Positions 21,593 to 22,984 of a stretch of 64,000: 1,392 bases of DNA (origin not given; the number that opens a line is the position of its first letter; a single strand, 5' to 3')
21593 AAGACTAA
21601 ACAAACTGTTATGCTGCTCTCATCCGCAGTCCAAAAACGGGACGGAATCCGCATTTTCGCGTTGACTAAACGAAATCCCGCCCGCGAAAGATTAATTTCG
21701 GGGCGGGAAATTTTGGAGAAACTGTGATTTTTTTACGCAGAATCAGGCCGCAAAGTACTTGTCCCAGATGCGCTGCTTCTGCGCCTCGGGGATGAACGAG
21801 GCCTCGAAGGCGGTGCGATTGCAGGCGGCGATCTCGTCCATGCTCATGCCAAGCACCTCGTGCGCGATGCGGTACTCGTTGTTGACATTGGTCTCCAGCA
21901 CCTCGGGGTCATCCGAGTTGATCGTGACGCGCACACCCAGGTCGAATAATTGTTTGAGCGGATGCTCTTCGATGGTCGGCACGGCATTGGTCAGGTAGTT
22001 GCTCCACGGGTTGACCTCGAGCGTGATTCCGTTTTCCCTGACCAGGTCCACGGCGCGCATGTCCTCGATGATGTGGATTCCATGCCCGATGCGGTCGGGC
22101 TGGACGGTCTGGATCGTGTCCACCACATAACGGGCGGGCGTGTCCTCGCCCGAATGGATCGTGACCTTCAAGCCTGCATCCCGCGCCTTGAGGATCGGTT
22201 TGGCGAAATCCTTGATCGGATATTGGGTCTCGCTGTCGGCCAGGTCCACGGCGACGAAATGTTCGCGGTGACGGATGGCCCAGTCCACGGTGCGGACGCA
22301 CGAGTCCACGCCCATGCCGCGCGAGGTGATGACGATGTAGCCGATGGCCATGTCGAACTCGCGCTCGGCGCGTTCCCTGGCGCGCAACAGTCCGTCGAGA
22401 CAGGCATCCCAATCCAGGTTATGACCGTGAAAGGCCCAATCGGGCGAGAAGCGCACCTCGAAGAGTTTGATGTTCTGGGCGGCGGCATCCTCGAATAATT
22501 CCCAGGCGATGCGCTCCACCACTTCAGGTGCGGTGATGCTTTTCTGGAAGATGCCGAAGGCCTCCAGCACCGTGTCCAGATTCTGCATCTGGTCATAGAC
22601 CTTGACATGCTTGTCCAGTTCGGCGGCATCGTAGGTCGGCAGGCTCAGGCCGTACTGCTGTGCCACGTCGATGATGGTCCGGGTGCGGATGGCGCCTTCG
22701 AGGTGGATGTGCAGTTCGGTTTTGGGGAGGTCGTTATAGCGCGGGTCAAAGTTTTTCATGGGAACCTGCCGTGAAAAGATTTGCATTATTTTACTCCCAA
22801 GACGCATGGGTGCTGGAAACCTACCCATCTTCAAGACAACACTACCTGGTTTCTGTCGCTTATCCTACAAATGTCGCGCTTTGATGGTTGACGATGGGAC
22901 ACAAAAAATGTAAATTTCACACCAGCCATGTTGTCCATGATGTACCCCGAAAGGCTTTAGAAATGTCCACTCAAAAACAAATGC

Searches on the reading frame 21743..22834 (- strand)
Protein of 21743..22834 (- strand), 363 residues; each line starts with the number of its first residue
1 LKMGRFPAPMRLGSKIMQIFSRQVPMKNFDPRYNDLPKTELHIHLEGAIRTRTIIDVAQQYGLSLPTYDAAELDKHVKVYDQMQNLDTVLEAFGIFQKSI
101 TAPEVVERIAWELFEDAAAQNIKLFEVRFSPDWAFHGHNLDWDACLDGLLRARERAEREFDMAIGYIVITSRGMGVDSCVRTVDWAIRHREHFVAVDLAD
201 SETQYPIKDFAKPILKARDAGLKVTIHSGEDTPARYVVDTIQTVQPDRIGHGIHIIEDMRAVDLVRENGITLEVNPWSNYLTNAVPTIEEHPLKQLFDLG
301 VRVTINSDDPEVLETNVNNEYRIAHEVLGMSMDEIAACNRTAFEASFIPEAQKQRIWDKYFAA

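Call 51: search_protein_families(library=pfam, proteins=[window:21743-22834:-], max_evalue=0.00001)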
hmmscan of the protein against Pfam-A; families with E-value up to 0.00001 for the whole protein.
window:21743-22834:- (363 aa): 1 family
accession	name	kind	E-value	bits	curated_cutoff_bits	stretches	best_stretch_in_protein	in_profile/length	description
PF00962.28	A_deaminase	-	6.4e-81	272.4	27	1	37-359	1-326/330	Adenosine deaminase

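Call 69: search_protein_families(library=padloc, proteins=[window:21743-22834:-], max_evalue=0.00001)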
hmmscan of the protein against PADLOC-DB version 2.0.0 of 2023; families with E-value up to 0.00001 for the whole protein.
window:21743-22834:- (363 aa): 1 family
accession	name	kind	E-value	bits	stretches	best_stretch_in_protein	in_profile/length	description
PDLC01908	CARF5--CARF_ADA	-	8.6e-41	138.5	1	34-359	256-592/605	-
